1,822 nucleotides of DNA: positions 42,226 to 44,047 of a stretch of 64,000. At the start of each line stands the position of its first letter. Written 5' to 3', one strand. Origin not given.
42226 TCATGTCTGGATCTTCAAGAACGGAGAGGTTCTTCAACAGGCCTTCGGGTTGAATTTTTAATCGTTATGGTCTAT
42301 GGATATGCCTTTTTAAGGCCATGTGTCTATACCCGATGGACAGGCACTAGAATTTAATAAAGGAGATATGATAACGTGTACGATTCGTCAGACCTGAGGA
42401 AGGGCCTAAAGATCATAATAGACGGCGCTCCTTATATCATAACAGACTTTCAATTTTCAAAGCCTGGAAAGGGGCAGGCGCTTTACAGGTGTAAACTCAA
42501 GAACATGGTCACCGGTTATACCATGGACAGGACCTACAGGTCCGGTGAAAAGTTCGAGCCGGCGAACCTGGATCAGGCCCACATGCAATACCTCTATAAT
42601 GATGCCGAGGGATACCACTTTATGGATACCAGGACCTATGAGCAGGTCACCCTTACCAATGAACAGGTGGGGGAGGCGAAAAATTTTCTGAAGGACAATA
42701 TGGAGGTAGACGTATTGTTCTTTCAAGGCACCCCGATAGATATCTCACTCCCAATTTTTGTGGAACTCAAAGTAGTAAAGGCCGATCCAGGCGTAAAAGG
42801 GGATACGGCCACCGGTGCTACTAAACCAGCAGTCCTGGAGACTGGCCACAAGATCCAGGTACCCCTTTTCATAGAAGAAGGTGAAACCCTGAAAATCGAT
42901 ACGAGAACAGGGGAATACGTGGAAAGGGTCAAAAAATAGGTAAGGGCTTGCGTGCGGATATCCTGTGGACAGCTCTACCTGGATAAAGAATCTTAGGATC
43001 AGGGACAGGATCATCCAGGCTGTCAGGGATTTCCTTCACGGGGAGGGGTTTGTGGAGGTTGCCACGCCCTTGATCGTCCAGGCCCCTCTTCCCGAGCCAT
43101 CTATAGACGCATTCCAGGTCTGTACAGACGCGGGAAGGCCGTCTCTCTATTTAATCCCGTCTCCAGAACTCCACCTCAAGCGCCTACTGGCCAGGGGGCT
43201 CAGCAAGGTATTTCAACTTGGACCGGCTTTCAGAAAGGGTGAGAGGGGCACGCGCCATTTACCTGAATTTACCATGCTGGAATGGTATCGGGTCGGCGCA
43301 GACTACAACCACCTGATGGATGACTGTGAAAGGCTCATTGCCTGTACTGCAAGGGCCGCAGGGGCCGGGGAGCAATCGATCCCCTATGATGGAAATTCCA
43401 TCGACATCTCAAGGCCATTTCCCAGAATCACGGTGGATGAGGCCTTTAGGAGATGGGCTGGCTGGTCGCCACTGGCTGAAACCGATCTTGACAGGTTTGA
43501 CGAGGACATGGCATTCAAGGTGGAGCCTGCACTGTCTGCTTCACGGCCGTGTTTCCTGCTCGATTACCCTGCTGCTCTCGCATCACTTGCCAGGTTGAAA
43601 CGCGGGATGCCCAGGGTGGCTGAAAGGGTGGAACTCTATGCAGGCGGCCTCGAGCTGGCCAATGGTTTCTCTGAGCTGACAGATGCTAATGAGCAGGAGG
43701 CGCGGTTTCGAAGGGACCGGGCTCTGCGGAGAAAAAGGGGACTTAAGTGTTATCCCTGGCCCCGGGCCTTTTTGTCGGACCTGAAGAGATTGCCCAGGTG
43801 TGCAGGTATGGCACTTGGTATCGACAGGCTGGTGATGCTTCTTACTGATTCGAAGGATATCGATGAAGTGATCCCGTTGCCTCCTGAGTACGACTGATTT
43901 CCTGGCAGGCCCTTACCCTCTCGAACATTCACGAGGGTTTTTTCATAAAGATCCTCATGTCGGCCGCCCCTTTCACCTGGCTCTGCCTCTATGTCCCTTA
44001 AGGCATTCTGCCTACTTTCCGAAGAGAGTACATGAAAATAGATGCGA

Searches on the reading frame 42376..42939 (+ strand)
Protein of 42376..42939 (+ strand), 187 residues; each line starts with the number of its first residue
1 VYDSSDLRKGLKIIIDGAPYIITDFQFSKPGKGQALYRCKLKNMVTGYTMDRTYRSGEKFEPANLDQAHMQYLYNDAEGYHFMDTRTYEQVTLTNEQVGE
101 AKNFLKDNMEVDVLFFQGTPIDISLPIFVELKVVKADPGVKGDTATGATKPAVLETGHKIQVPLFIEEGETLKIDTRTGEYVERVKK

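Call 28: search_protein_families(library=pfam, proteins=[window:42376-42939:+], max_evalue=1e-8)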
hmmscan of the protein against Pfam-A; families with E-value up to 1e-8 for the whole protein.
window:42376-42939:+ (187 aa): 3 families
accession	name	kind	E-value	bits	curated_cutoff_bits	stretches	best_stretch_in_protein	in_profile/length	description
PF09285.17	Elong-fact-P_C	-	5.8e-29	100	25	1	129-184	1-56/56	Elongation factor P, C-terminal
PF01132.26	EFP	-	8.1e-26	90.2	27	1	69-121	2-54/54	Elongation factor P (EF-P) OB domain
PF08207.18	EFP_N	-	2.1e-25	88.9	23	1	4-60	2-58/58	Elongation factor P (EF-P) KOW-like domain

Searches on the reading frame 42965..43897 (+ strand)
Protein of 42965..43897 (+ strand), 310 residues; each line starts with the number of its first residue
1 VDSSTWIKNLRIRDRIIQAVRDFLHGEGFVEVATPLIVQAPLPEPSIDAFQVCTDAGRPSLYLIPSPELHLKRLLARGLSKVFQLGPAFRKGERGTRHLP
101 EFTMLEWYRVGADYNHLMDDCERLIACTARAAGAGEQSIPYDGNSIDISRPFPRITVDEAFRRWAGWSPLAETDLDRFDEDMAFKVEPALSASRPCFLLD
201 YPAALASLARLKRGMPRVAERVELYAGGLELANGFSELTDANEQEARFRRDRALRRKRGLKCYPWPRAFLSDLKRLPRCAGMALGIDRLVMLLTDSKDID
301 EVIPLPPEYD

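Call 28: search_protein_families(library=pfam, proteins=[window:42965-43897:+], max_evalue=1e-8)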
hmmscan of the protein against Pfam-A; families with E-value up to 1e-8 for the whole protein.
window:42965-43897:+ (310 aa): 1 family
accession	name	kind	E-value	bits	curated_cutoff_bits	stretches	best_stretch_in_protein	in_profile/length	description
PF00152.25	tRNA-synt_2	-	5.4e-55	187.1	25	1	8-306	20-305/308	tRNA synthetases class II (D, K and N)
